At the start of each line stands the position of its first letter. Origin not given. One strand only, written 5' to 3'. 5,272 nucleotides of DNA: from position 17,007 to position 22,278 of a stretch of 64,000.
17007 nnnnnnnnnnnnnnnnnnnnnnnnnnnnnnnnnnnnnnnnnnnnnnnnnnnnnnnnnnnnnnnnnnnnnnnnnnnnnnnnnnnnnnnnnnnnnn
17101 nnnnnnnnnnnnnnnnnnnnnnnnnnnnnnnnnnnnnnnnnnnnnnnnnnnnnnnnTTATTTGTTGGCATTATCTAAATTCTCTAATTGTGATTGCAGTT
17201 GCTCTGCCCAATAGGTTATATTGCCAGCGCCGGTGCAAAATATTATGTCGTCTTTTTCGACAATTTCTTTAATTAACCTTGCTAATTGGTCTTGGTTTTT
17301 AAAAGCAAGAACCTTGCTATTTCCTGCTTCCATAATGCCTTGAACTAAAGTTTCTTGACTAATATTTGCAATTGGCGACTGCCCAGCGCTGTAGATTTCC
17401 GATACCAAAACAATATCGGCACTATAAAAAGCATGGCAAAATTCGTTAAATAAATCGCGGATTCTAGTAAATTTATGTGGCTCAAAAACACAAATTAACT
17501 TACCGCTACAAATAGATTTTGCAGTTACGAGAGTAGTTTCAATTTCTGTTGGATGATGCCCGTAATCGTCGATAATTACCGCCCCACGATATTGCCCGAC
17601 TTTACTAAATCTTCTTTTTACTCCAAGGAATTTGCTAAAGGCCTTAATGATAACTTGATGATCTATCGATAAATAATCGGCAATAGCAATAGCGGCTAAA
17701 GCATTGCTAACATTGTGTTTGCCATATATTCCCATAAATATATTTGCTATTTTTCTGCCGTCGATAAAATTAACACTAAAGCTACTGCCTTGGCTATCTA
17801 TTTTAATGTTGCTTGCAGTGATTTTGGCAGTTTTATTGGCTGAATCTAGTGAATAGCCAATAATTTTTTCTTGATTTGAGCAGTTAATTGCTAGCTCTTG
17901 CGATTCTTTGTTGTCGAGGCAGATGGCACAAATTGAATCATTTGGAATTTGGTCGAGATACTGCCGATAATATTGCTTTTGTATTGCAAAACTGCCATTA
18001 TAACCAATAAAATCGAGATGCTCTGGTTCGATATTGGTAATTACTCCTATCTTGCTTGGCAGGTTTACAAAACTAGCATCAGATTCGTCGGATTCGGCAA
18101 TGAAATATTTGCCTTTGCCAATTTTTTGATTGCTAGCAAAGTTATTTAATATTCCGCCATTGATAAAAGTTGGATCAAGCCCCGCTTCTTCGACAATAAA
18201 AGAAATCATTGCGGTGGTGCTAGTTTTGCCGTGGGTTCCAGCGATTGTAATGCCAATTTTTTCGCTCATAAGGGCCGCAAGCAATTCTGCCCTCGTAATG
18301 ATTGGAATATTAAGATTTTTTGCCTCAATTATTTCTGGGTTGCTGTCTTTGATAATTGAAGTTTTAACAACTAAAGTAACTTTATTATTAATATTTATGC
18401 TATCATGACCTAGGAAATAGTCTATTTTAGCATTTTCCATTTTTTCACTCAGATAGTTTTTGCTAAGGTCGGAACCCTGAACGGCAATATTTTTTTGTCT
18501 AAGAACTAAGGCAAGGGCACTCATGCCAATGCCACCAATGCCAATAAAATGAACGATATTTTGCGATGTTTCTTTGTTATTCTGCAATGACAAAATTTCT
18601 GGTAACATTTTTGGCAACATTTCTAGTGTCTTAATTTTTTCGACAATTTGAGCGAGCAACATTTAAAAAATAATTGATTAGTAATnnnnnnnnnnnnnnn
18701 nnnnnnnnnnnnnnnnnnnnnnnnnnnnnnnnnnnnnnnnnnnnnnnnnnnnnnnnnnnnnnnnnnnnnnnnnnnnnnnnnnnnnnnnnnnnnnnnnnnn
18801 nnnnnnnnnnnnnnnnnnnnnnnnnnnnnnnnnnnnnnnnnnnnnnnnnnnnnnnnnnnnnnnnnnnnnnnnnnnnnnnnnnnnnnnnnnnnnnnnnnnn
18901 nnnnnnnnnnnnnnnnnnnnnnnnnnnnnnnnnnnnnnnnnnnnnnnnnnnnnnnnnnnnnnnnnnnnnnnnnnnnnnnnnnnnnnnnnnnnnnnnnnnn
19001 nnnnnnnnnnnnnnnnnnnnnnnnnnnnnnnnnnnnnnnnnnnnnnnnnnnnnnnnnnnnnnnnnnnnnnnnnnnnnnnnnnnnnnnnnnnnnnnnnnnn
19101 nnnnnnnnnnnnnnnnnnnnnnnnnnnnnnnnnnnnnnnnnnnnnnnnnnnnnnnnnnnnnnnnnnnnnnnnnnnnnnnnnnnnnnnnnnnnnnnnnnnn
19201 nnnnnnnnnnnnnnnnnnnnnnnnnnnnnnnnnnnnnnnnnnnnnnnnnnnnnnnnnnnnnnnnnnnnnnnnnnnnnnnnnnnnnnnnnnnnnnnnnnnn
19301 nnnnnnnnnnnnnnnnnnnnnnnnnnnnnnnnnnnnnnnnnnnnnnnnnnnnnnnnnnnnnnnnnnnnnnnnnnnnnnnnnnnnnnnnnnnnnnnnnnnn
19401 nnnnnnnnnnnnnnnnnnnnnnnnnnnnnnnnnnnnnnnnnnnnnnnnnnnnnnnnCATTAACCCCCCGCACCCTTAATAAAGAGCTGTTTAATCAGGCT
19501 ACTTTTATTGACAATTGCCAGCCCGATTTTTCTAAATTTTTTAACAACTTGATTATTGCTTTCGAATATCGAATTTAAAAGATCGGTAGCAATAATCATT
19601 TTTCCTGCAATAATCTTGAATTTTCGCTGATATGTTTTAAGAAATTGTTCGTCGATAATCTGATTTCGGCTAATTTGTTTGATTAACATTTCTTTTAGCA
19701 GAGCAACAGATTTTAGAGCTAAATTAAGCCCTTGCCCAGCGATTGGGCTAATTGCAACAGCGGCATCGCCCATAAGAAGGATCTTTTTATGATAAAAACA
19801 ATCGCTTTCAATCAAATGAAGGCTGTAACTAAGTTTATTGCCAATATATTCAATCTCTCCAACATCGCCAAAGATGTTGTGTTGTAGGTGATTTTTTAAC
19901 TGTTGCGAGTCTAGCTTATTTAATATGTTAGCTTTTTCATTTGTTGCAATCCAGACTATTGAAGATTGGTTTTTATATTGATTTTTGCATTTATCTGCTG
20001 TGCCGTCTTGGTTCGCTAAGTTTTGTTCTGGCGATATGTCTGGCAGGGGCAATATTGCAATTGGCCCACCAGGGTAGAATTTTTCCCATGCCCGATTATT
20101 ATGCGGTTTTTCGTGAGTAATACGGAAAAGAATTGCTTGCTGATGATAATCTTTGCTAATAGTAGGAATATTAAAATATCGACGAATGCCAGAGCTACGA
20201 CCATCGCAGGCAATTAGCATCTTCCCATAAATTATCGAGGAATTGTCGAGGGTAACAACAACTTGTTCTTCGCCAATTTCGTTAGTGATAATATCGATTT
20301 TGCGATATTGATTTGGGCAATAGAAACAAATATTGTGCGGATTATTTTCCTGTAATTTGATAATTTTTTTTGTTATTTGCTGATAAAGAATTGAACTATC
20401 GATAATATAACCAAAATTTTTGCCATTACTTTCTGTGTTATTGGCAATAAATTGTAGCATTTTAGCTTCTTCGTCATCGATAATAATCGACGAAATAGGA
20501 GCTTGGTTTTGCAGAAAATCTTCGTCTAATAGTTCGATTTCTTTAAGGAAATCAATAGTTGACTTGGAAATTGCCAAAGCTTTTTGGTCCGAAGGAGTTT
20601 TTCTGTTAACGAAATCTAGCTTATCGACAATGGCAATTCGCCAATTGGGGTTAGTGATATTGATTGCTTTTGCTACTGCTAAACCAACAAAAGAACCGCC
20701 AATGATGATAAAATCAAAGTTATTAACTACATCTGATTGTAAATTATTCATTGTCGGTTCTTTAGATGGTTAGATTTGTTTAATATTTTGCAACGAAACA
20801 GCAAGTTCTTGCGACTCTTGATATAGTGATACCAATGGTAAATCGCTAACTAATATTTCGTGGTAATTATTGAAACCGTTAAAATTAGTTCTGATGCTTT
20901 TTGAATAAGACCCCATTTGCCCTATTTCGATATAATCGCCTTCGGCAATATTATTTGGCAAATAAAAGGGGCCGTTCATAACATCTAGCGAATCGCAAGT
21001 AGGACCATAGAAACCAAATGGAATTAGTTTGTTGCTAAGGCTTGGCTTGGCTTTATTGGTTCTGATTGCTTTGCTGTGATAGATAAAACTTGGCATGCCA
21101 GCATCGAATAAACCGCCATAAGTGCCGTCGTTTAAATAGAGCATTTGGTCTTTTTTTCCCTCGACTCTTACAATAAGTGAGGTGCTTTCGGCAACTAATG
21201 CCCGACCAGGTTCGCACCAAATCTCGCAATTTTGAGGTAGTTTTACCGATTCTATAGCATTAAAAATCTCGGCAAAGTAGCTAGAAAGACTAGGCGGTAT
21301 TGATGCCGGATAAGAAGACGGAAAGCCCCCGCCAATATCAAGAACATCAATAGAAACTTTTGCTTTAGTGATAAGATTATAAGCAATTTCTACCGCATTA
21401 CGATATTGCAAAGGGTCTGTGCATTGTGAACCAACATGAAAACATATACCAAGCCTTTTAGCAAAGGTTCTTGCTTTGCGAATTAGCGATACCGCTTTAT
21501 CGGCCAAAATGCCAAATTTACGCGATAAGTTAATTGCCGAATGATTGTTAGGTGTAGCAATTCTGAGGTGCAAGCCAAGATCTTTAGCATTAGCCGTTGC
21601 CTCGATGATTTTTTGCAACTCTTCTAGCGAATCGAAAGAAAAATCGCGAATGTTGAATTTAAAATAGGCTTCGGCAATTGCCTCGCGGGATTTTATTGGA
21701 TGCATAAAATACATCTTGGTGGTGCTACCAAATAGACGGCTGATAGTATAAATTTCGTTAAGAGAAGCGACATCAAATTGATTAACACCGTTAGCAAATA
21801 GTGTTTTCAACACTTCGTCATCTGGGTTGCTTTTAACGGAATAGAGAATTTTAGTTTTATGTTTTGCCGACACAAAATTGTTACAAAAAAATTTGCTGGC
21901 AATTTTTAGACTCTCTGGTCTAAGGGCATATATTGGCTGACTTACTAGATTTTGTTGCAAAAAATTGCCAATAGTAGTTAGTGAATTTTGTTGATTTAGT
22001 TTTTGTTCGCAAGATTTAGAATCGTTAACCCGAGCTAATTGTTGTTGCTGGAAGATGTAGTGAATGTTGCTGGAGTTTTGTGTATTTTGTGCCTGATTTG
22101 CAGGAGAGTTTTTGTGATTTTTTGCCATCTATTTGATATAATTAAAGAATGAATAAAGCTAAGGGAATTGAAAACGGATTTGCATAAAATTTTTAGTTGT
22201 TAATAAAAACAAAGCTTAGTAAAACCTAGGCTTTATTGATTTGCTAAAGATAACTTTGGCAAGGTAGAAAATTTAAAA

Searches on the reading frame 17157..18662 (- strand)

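Call 86: search_protein_families(library=pfam, proteins=[window:17157-18662:-], max_evalue=0.00001)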
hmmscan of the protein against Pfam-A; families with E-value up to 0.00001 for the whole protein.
window:17157-18662:- (501 aa): 3 families
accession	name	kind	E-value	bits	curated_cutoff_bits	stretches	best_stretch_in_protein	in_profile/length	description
PF01225.30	Mur_ligase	-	3.4e-24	85.5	21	1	37-135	2-94/95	Mur ligase family, catalytic domain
PF08245.18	Mur_ligase_M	-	9.2e-24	84.9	24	1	140-328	1-200/200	Mur ligase middle domain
PF02875.26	Mur_ligase_C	-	1.1e-17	65.5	28.4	1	350-480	1-127/127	Mur ligase, glutamate ligase domain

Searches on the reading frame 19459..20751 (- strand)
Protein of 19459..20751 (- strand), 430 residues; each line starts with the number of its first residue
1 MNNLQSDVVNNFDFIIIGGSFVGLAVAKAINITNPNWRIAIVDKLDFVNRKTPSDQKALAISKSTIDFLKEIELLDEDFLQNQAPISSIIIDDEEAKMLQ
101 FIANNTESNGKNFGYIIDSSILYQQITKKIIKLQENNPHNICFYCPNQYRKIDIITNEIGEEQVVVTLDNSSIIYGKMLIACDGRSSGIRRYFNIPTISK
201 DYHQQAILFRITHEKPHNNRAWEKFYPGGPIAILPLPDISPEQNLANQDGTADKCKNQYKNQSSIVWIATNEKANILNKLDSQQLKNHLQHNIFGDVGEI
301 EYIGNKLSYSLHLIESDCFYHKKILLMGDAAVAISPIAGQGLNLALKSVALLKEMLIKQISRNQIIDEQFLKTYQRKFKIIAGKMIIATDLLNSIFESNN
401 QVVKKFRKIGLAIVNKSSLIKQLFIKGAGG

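Call 86: search_protein_families(library=pfam, proteins=[window:19459-20751:-], max_evalue=0.00001)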
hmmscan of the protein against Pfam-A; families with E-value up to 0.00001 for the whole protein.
window:19459-20751:- (430 aa): 1 family
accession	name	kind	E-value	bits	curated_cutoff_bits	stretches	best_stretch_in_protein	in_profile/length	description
PF01494.25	FAD_binding_3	-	4.8e-12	46.2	22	1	169-385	143-345/349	FAD binding domain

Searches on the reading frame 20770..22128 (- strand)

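Call 86: search_protein_families(library=pfam, proteins=[window:20770-22128:-], max_evalue=0.00001)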
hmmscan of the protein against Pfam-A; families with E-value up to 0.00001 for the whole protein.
window:20770-22128:- (452 aa): 2 families
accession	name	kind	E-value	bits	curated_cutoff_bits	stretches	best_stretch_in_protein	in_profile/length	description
PF02784.22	Orn_Arg_deC_N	-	3.9e-39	134.9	23.4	1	84-313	10-247/247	Pyridoxal-dependent decarboxylase, pyridoxal binding domain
PF00278.28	Orn_DAP_Arg_deC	-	1.3e-10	41.8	23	1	314-406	6-95/95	Pyridoxal-dependent decarboxylase, C-terminal sheet domain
